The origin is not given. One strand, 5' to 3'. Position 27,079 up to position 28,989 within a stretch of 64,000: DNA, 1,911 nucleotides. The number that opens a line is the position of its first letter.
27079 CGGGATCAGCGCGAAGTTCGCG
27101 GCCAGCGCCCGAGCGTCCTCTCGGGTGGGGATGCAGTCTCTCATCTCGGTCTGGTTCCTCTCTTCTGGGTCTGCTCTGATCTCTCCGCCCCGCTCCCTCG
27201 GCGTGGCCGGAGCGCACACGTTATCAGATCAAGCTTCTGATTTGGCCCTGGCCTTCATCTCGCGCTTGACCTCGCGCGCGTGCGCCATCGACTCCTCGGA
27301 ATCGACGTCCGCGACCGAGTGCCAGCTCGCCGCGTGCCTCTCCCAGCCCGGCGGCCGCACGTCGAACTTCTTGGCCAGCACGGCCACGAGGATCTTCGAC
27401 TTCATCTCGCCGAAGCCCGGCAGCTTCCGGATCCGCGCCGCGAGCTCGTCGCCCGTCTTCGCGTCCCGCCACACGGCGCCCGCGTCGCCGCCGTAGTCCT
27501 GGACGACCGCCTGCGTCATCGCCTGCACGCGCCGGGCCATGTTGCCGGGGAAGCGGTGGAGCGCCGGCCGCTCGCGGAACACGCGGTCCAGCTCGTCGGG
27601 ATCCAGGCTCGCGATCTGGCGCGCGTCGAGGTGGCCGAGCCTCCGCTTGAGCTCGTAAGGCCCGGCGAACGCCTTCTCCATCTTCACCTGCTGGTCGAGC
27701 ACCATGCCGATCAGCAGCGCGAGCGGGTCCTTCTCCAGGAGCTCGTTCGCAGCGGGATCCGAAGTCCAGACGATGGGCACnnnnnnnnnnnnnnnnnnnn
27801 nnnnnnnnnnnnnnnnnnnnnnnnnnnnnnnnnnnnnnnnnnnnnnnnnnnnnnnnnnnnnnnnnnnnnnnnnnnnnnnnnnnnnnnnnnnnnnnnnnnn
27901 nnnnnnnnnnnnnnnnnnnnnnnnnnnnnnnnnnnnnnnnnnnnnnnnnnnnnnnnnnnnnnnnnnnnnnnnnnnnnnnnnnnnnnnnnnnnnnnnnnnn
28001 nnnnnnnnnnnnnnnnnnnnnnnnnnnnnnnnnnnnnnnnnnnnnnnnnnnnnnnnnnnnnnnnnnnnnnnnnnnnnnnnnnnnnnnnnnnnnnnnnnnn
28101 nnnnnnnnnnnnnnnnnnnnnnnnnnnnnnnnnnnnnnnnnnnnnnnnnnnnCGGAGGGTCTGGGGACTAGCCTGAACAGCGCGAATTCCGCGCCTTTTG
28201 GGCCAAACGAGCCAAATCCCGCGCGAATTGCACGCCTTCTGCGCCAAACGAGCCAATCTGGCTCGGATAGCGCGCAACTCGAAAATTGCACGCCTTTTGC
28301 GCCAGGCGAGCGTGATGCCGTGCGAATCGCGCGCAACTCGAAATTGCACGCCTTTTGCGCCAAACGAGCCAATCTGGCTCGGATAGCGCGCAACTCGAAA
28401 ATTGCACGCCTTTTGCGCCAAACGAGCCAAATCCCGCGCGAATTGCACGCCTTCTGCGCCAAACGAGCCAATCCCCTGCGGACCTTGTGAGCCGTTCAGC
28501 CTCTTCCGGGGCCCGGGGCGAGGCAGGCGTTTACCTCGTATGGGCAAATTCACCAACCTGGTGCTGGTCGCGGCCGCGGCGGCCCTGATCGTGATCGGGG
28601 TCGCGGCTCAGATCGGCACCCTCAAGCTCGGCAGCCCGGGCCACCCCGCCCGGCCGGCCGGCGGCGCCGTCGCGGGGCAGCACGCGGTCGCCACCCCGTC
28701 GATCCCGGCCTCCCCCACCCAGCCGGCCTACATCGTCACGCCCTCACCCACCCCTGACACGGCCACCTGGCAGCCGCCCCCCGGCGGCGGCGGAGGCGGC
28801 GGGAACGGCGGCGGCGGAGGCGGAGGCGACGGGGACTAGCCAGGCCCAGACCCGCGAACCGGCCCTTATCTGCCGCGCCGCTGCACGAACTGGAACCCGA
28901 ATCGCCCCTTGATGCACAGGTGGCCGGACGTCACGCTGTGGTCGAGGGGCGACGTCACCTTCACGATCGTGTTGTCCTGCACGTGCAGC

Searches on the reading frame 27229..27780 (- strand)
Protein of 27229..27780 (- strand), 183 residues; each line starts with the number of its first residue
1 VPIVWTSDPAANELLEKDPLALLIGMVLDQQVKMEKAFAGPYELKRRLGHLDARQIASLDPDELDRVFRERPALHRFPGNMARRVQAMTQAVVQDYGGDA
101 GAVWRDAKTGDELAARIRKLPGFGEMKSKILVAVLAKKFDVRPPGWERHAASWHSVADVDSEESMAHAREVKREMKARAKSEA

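Call 91: search_protein_families(library=pfam, proteins=[window:27229-27780:-], max_evalue=0.001)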
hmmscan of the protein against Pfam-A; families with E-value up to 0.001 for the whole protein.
window:27229-27780:- (183 aa): 1 family
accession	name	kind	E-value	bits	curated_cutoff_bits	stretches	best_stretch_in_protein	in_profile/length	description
PF00730.31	HhH-GPD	-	2.2e-07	31.6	26.2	1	24-149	1-67/108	HhH-GPD superfamily base excision DNA repair protein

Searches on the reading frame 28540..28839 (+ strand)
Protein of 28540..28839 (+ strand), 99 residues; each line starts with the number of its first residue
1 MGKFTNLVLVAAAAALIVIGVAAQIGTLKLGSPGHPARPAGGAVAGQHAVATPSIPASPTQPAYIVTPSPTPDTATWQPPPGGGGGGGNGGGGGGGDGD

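Call 23: search_protein_families(library=pfam, proteins=[window:28540-28839:+], max_evalue=0.01)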
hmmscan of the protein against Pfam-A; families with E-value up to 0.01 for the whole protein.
window:28540-28839:+ (99 aa): 0 families

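Call 94: find_encoding_contigs(protein=window:28540-28839:+, flank=4000, max_places=10)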
Protein window:28540-28839:+ (99 aa): 1 contig read that carries it; 1 place shown.
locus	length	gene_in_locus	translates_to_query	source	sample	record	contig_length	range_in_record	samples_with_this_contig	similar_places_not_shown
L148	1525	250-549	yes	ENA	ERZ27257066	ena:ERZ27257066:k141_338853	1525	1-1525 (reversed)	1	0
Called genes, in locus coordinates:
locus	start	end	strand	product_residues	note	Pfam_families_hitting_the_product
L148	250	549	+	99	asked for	-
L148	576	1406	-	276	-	PF13510:Fer2_4, PF00037:Fer4 (faint), PF13237:Fer4_10 (faint), PF22117:Fer4_Nqo3, PF12838:Fer4_7 (weak), PF13187:Fer4_9 (weak), PF04879:Molybdop_Fe4S4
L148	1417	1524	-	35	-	?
